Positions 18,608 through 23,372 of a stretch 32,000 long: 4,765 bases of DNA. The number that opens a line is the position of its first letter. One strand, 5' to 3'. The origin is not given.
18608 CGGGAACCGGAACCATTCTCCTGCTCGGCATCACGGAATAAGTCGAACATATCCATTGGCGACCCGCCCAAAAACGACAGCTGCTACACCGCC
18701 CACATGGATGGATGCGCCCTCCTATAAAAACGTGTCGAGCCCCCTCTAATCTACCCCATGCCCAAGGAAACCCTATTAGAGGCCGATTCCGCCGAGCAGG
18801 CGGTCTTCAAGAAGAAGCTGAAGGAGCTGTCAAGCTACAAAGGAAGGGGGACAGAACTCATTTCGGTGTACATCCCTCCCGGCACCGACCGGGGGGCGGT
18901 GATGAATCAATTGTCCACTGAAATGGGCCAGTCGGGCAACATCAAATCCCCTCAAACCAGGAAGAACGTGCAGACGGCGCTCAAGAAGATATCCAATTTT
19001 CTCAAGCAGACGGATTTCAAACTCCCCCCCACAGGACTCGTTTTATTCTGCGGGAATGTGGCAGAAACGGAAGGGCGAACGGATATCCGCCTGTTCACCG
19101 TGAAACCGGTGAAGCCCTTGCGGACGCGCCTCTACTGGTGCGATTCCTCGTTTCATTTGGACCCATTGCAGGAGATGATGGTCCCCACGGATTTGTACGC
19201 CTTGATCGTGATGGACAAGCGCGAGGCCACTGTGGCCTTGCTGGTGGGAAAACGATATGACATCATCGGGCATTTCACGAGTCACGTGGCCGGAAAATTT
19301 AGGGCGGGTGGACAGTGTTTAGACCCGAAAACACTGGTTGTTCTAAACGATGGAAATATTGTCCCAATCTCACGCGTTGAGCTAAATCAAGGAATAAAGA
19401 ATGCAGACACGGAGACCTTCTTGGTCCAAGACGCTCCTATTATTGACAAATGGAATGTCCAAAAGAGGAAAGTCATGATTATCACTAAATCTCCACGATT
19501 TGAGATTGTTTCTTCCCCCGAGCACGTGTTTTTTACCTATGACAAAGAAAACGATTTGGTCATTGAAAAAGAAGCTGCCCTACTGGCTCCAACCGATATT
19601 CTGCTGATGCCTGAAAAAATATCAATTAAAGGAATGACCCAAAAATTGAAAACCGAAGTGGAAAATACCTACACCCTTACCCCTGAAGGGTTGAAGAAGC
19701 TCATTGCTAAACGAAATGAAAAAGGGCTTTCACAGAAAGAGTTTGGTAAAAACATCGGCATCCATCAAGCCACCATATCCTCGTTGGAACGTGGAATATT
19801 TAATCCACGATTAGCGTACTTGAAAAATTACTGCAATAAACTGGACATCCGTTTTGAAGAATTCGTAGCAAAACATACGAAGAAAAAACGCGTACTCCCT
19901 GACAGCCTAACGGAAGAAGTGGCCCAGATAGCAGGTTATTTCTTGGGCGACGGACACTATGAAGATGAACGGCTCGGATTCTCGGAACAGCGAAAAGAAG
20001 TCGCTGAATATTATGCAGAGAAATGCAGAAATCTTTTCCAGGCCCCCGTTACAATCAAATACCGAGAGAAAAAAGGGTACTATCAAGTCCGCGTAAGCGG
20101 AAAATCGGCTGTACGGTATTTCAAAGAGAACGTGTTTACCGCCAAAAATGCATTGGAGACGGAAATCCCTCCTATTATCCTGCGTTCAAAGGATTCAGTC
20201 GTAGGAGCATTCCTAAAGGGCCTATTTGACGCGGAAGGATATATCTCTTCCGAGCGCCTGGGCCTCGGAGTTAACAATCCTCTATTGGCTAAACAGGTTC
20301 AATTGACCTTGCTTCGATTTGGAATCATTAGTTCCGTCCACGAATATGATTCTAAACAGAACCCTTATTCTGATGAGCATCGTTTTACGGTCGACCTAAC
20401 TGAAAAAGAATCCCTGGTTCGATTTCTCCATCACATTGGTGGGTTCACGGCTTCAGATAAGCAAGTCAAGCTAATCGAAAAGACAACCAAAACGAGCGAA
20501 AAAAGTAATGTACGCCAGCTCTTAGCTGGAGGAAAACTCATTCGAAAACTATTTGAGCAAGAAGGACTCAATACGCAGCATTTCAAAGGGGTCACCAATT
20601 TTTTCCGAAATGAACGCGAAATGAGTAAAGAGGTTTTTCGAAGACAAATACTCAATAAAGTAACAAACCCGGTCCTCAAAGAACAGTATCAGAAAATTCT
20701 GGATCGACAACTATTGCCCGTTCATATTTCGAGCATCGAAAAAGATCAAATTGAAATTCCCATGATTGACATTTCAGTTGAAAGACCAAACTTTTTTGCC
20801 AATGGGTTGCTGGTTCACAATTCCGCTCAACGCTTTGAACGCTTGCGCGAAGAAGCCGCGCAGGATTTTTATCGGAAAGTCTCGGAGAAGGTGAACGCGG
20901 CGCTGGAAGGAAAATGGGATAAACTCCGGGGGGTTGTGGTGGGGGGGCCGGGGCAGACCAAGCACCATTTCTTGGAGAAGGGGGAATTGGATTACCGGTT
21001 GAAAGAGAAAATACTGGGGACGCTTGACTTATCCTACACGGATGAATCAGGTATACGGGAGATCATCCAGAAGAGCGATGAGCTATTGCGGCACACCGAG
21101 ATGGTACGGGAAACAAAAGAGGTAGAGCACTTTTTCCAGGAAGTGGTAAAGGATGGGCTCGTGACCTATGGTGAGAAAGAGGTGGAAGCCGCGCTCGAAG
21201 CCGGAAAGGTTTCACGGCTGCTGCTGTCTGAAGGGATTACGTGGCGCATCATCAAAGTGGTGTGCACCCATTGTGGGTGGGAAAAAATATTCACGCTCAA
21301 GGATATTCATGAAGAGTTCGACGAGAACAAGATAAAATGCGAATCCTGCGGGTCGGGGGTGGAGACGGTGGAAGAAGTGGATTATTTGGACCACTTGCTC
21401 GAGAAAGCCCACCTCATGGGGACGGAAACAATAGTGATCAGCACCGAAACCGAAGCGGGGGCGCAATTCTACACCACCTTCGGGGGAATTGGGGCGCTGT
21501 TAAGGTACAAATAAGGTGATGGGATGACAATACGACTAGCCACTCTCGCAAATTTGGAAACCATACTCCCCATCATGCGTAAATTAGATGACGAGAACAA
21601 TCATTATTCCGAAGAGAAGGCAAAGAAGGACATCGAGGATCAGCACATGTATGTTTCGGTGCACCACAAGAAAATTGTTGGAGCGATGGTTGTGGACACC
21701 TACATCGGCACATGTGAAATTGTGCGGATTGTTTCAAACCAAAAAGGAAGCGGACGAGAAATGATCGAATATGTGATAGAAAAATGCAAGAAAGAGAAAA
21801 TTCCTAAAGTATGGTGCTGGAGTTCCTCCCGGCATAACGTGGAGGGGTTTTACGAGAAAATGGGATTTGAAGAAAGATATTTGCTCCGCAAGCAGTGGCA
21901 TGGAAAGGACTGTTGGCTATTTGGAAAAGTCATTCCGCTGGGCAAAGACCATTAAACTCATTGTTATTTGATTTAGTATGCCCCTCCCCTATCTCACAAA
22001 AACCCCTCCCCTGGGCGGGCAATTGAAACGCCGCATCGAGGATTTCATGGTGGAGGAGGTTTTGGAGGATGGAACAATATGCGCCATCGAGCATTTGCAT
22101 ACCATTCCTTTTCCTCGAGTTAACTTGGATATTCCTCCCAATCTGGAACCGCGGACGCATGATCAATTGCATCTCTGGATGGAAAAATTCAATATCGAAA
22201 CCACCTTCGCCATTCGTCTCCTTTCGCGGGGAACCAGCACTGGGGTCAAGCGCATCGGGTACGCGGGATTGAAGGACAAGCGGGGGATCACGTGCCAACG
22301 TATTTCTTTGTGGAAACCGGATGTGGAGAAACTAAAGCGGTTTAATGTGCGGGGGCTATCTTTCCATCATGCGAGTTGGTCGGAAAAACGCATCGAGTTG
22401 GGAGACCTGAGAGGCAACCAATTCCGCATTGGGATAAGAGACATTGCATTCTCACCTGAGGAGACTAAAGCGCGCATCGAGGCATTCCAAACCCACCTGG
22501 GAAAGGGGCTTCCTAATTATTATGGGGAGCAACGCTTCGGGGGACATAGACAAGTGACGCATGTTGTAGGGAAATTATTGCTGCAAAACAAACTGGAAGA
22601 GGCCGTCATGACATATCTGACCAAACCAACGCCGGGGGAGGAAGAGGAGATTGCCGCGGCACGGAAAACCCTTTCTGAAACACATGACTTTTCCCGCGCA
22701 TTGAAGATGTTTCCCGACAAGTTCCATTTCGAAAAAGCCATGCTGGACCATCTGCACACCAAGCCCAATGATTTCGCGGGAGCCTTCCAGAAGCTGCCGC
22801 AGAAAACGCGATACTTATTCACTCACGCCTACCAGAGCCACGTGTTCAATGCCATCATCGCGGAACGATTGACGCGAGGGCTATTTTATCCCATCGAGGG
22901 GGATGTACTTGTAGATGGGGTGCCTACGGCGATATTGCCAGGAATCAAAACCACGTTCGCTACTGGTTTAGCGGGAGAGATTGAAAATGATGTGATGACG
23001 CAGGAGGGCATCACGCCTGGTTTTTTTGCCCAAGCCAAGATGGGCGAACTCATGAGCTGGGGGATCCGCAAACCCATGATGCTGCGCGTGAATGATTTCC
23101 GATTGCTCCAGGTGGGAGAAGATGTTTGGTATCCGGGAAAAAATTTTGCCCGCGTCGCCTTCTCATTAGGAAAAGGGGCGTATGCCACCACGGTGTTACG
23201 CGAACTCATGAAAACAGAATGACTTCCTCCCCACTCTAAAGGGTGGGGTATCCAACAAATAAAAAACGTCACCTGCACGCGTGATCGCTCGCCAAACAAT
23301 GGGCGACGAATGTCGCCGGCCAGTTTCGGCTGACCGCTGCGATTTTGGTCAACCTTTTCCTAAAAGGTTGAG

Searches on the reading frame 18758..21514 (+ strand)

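Call 80: search_protein_families(library=pfam, proteins=[window:18758-21514:+], max_evalue=0.001)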
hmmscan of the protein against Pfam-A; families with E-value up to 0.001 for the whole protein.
window:18758-21514:+ (918 aa): 8 families
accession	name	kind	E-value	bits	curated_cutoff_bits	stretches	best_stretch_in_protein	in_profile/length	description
PF03464.20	eRF1_2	-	2.1e-31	109.5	27.1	2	688-777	41-131/133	eRF1 domain 2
PF03465.20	eRF1_3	-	5.5e-22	78.7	25.8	1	783-918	2-105/106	eRF1 domain 3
PF14528.11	LAGLIDADG_3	-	1e-21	77.4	22.5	2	481-561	2-82/82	LAGLIDADG-like domain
PF03463.20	eRF1_1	-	4.4e-15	56.2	23.8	1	19-141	2-123/123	eRF1 domain 1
PF14890.11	Intein_splicing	-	1.9e-13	50.9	35.8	1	213-688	23-155/155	Intein splicing domain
PF01381.28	HTH_3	-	2.5e-12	47.1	23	1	317-369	3-55/55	Helix-turn-helix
PF18854.6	baeRF_family10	-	2.9e-06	28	27.1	1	689-772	60-137/143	Bacterial archaeo-eukaryotic release factor family 10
PF18859.6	acVLRF1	-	1.4e-05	25.8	27.1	1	689-746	43-97/130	Actinobacteria/chloroflexi VLRF1 release factor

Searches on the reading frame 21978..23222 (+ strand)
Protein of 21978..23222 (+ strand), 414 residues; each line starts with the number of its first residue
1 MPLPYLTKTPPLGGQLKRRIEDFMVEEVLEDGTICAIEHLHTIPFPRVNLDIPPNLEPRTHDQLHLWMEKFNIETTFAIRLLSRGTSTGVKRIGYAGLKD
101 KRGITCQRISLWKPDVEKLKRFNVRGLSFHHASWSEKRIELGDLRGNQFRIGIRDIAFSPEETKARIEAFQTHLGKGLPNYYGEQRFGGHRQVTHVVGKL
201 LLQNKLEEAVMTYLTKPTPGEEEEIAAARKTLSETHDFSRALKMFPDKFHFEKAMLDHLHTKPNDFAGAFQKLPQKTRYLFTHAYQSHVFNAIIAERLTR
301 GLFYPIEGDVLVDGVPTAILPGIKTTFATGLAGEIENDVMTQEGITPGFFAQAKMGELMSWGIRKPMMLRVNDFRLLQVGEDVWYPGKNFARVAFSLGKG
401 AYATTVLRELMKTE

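Call 80: search_protein_families(library=pfam, proteins=[window:21978-23222:+], max_evalue=0.001)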
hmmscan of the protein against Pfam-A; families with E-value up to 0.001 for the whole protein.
window:21978-23222:+ (414 aa): 1 family
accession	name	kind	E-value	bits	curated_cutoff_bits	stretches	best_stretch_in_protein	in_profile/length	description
PF01142.23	TruD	-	1.2e-105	354.2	27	2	5-312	7-297/412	tRNA pseudouridine synthase D (TruD)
